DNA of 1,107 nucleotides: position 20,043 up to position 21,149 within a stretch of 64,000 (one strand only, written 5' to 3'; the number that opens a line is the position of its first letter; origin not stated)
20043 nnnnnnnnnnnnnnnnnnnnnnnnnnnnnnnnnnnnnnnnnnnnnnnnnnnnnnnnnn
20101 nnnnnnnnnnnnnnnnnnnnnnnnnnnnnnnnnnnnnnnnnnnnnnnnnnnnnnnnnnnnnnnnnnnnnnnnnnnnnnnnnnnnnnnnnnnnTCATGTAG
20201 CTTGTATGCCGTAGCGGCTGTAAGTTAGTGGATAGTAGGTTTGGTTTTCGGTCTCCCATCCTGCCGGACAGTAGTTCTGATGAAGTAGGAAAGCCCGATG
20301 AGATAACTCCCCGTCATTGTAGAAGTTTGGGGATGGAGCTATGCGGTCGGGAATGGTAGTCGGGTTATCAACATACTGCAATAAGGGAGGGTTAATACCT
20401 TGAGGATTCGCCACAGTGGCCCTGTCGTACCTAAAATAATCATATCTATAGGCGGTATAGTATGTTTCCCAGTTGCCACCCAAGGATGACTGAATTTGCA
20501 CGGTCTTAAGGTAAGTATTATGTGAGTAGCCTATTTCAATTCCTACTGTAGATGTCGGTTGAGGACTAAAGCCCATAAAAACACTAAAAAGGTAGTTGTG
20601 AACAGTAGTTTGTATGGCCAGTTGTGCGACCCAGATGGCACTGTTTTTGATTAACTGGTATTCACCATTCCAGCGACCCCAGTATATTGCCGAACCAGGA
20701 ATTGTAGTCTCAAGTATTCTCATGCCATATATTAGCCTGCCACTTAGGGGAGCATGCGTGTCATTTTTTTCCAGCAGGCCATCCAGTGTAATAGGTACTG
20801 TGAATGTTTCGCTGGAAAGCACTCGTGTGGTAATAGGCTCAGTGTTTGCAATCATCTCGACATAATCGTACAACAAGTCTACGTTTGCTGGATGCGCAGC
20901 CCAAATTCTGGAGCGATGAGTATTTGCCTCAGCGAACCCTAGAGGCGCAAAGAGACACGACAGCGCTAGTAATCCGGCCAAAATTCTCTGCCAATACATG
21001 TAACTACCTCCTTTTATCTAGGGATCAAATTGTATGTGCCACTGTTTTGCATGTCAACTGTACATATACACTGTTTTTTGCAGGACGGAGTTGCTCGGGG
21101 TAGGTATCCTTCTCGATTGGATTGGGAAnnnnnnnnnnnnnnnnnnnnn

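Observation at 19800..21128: Low-GC, translationally coupled two-gene cassette: Tyr/Trp/Asn-rich secreted protein + small partner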

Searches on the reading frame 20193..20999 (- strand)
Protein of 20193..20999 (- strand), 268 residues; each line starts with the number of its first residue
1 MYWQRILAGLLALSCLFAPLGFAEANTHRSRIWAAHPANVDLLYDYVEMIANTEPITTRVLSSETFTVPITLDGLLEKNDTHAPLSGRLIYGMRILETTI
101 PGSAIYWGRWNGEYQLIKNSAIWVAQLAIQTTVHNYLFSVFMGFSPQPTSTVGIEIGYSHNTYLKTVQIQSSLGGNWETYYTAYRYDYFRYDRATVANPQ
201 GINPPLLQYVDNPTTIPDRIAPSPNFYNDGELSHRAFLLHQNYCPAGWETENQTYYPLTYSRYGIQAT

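Call 4: search_protein_families(library=pfam, proteins=[window:20193-20999:-], max_evalue=1)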
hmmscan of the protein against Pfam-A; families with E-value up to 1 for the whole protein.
window:20193-20999:- (268 aa): 0 families

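Call 5: search_protein_families(library=ncbifam, proteins=[window:20193-20999:-], max_evalue=1)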
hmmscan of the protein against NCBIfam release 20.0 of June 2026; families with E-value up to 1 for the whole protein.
window:20193-20999:- (268 aa): 1 family
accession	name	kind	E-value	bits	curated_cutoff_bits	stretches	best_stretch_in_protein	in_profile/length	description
NF047512.1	LIC_11975_fam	subfamily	0.11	11.4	90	1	108-144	234-271/369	Lsa36 family surface (lipo)protein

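Call 7: find_homologous_proteins(query=window:20193-20999:-)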
Query window:20193-20999:- (268 aa): 3 proteins with E <= 0.001 among 407 candidates.
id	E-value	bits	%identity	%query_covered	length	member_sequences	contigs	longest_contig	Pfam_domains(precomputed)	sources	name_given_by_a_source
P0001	2.8e-182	622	100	100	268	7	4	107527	-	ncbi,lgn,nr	ncbi:MAG: hypothetical protein KGZ92_02580 [Firmicutes bacterium]|nr:hypothetical protein [Dethiobac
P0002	1.9e-140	485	79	98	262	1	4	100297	-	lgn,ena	-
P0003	1.9e-84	301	61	85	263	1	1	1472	-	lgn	-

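Call 9: find_encoding_contigs(protein=P0002, flank=10000, max_places=4)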
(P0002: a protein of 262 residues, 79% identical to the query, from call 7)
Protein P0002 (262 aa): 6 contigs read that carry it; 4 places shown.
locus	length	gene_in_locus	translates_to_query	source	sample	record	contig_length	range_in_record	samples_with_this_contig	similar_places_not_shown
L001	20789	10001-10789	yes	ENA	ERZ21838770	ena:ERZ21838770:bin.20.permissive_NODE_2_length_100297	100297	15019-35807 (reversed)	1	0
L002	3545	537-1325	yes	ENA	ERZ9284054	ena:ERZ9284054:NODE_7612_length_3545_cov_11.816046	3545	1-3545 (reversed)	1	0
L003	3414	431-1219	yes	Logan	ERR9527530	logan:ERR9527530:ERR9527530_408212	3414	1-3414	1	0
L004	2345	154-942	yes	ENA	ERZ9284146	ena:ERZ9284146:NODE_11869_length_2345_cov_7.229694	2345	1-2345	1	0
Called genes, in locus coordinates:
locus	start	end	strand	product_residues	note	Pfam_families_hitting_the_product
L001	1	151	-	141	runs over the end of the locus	-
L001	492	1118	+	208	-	PF01316:Arg_repressor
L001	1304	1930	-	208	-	-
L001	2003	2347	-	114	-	-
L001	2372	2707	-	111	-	PF08765:Mor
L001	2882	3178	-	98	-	-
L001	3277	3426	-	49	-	-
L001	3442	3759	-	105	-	PF06124:DUF960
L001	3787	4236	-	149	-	PF04002:RadC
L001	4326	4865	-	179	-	-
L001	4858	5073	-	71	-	-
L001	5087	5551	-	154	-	-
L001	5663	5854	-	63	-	-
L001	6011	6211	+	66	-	-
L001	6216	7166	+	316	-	-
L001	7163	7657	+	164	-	-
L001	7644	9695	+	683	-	-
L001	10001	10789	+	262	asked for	-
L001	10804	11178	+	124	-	-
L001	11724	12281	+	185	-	PF04542:Sigma70_r2, PF08281:Sigma70_r4_2, PF04545:Sigma70_r4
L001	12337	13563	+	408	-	PF13786:DUF4179 (weak)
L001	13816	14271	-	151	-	PF13240:Zn_Ribbon_1 (weak)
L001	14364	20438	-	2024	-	PF00092:VWA, PF13519:VWA_2, PF13768:VWA_3 (faint), PF13519:VWA_2 (weak)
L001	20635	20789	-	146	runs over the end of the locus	PF00583:Acetyltransf_1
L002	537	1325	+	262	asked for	-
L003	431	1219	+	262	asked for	-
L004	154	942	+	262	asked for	-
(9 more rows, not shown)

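Call 10: find_encoding_contigs(protein=P0003, flank=10000, max_places=4)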
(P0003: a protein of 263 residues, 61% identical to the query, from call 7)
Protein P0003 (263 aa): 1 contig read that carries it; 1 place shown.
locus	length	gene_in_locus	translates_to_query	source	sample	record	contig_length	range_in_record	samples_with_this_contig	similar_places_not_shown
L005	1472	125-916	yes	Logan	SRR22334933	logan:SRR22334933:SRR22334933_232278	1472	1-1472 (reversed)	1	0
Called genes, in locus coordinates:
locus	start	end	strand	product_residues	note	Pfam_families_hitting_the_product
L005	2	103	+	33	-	?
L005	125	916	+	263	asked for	-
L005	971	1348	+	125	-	PF19524:DUF6054 (weak)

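Call 11: find_encoding_contigs(protein=P0001, flank=10000, max_places=6)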
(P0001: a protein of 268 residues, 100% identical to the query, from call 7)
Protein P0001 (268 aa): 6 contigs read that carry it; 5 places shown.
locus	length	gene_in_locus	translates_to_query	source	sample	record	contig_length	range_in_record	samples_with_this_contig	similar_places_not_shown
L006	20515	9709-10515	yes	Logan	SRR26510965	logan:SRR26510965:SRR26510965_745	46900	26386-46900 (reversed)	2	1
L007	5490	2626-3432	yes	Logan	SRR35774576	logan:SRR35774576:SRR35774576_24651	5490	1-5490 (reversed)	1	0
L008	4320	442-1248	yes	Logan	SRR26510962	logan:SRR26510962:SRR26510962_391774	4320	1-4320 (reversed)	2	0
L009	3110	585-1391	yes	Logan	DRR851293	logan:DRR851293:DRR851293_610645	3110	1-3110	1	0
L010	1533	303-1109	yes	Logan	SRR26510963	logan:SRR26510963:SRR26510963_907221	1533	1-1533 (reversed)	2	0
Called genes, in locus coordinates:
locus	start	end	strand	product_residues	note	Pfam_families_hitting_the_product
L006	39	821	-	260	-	PF01797:Y1_Tnp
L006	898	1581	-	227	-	PF01048:PNP_UDP_1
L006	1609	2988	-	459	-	PF01212:Beta_elim_lyase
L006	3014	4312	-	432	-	PF01933:CofD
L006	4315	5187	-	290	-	PF03668:RapZ-like_N, PF22740:PapZ_C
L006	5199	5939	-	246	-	PF02811:PHP (weak), PF13263:PHP_C (weak)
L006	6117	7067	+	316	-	PF16868:NMT1_3, PF12974:Phosphonate-bd (weak), PF09084:NMT1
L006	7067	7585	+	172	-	PF08905:DUF1850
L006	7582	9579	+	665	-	PF06808:DctM, PF11874:DUF3394 (weak)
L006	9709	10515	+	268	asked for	-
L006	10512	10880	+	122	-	-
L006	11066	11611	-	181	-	PF09911:DUF2140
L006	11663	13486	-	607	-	PF00664:ABC_membrane, PF00005:ABC_tran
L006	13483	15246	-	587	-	PF00664:ABC_membrane, PF00005:ABC_tran, PF02463:SMC_N (faint)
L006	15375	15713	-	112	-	PF04020:Phage_holin_4_2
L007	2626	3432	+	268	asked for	-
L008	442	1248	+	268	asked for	-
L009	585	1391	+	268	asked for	-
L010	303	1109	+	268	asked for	-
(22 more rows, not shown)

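Call 20: search_protein_representatives(alignment_id=A1)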
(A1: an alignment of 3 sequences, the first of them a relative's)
Query: 3 sequences, 262 profile positions. Proteins with E-value up to 0.001 (for the whole library): 7; up to 1e-10: 4; up to 1e-30: 2. The best 7 are listed.
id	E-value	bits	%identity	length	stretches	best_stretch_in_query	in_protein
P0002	6.1e-161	550.2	-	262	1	1-262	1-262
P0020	1.8e-51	191.3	-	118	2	205-262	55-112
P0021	9.3e-30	120.2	-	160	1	7-136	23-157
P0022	3.1e-13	66.0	-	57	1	216-260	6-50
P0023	8.4e-10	54.7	-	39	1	224-261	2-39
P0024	2.7e-08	49.8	-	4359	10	184-207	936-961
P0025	6.7e-06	41.9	-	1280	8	161-202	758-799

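Call 27: search_solved_structures(query=A1, max_evalue=10)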
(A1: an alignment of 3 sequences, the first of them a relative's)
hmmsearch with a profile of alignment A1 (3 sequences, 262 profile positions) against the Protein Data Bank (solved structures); distinct sequences matched with E-value up to 10: 2.
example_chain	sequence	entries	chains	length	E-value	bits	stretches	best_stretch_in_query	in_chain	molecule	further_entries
4q31_A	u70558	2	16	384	2.1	10.8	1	20-92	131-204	cystathione gamma lyase CalE6 | CalE6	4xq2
4u1t_A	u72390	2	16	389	2.1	10.7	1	20-92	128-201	CalE6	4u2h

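Call 28: search_protein_families(library=phrogs, proteins=[window:20193-20999:-], max_evalue=1)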
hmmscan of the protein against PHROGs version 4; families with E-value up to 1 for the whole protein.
window:20193-20999:- (268 aa): 0 families

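Call 29: search_protein_families(library=padloc, proteins=[window:20193-20999:-], max_evalue=1)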
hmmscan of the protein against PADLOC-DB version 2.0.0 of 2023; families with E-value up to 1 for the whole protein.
window:20193-20999:- (268 aa): 0 families

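Call 31: predict_structure(alignment_id=A1)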
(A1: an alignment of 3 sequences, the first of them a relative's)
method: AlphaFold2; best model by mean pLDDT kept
length: 268 residues; sequences in the alignment: 3
mean_pLDDT: 30.5   pTM: 0.20
mean pLDDT of the five models: 30.5, 30.0, 28.7, 28.5, 28.3
residues with pLDDT >= 90: 0; 70-90: 3; 50-70: 14; < 50: 251
segments of 3 or more residues with pLDDT < 50: 18-268
pLDDT, mean of each block of 10 residues (from residue 1): 65 57 28 25 23 34 34 34 33 35 29 28 30 31 26 25 27 28 25 26 29 25 25 26 26 24 25
secondary structure, 60 per line:
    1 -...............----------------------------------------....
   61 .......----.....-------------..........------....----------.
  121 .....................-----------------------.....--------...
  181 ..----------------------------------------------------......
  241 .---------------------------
elements in order: H2-16 E57-67 H72-76 E90-99 E106-109 H120-141 E165-169 E178-182 H235-241

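Call 46: search_protein_families(library=pfam, alignment_id=A1, max_evalue=10)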
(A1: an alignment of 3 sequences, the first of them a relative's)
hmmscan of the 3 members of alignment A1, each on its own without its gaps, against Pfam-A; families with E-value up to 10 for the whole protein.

A. member 1, P0001 (268 aa): 0 families

B. families by the number of members that match (of 3 scanned): 0 families

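Call 51: search_dna_similar(query=window:20193-20999:-, collection=phages, mode=protein, max_evalue=1)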
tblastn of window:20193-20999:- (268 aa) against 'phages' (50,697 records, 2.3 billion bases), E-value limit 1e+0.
No match.

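Call 53: search_dna_similar(query=window:20193-20999:-, collection=plasmids, mode=protein, max_evalue=1)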
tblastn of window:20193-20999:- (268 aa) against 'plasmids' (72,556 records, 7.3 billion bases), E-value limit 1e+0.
No match.

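Call 56: find_related_loci(query=A1, collection=viral_contigs, flank=6000)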
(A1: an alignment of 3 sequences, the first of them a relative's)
Query A1 (268 aa) in viral_contigs; peptide patterns used: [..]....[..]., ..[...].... (x = any residue, [..] = any of these).
26 stretches matched a pattern, but none encodes a relative of the query by tblastn (E <= 1e-3).

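Call 57: find_related_loci(query=A1, collection=metagenome_contigs, flank=8000)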
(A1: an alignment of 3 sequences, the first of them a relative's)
Query A1 (268 aa) in metagenome_contigs; peptide patterns used: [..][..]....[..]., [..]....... (x = any residue, [..] = any of these).
176 stretches matched a pattern; 1 encode a relative of the query (tblastn E <= 1e-3); 1 distinct loci.
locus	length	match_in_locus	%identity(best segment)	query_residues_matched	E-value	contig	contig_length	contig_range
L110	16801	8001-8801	100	1-267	0e+0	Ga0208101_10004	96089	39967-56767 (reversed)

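Call 65: list_cluster_members(proteins=[P0001, P0004, P0002, P0010, P0014, P0017])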
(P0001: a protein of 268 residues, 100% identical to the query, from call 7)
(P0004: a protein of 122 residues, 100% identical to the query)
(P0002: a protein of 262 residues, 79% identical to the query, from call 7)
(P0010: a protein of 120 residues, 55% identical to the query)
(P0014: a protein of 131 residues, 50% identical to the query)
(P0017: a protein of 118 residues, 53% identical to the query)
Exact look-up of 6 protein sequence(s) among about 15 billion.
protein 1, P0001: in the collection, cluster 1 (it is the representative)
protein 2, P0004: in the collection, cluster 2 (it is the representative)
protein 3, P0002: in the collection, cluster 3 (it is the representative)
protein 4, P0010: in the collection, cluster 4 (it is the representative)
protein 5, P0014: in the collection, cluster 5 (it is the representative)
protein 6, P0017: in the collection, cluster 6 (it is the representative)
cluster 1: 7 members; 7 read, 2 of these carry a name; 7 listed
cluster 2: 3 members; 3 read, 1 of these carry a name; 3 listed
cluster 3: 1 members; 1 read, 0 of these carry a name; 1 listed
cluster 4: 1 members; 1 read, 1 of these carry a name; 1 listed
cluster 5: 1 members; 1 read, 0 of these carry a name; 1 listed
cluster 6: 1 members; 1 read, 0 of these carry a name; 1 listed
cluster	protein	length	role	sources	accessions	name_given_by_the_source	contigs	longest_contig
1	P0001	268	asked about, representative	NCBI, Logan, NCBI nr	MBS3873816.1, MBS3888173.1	MAG: hypothetical protein KGZ92_02580 [Firmicutes bacterium] | hypothetical protein [Dethiobacter sp.]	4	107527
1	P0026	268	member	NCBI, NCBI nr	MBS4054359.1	MAG: hypothetical protein KGZ64_06270 [Thermaerobacter sp.] | hypothetical protein [Thermaerobacter sp.]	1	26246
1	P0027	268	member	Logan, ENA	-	-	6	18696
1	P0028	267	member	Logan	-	-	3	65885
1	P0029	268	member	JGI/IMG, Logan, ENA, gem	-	-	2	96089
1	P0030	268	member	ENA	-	-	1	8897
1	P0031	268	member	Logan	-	-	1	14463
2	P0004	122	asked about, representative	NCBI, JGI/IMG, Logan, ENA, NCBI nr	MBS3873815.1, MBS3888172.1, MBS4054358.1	MAG: hypothetical protein KGZ92_02575 [Firmicutes bacterium] | hypothetical protein [Dethiobacter sp.]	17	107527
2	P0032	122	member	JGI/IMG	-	-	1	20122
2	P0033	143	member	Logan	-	-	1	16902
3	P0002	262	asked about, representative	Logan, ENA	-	-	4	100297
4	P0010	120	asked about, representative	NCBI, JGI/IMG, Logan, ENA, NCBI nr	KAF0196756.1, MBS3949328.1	MAG: Uncharacterized protein FD169_735 [Bacillota bacterium]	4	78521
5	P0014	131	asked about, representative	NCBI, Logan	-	-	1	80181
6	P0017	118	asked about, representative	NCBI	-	-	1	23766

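Call 79: search_protein_families(library=padloc, proteins=[L001:6216-7166:+, L001:7163-7657:+, L001:7644-9695:+], max_evalue=0.01)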
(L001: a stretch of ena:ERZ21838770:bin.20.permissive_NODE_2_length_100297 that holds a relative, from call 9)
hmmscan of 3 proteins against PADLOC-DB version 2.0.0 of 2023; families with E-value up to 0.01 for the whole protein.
L001:6216-7166:+ (316 aa): 1 family
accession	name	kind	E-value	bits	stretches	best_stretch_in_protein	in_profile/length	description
PDLC03852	LmuA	-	1.3e-26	92.4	1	10-251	18-286/336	-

L001:7163-7657:+ (164 aa): 2 families
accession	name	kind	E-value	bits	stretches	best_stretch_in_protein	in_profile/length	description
PDLC03871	LmuC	-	2.2e-21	74.5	1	18-158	4-151/156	-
PDLC04796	PDC-S02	-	0.0038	14.2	1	96-141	181-225/390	-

L001:7644-9695:+ (683 aa): 22 families
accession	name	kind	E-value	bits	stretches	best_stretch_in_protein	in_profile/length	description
PDLC03863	LmuB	-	1.6e-97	325.7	1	1-638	2-577/610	-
PDLC03859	LmuB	-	6.4e-26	89.7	1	3-638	4-582/611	-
PDLC03860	LmuB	-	1.7e-23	81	1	5-645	7-525/565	-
PDLC03865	LmuB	-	4.4e-18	62.9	4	573-637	906-970/1007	-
PDLC03864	LmuB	-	9.5e-17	58.8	2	380-642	384-635/657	-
PDLC03862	LmuB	-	1.1e-14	51.8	2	377-611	327-567/643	-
PDLC00254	LmuB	-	1.1e-10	38.9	2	8-56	8-59/563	AAA ATPase domain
PDLC00262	LmuB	-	1.3e-09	35.5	1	506-639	423-555/588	AAA ATPase domain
PDLC00252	LmuB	-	2e-09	34.7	2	23-82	22-81/554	AAA ATPase domain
PDLC00257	LmuB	-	2.4e-09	34.6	0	430-636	329-525/571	AAA ATPase domain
PDLC00259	LmuB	-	8.5e-09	32.8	1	506-640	423-556/588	AAA ATPase domain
PDLC00256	LmuB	-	3.1e-07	27.5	2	22-85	22-83/563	AAA ATPase domain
PDLC00249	LmuB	-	3.6e-07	27.2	1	474-640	363-521/565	AAA ATPase domain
PDLC00251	LmuB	-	2.6e-06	24.4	0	171-214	134-179/556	AAA ATPase domain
PDLC00255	LmuB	-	2.7e-06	24.5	1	9-55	9-54/550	AAA ATPase domain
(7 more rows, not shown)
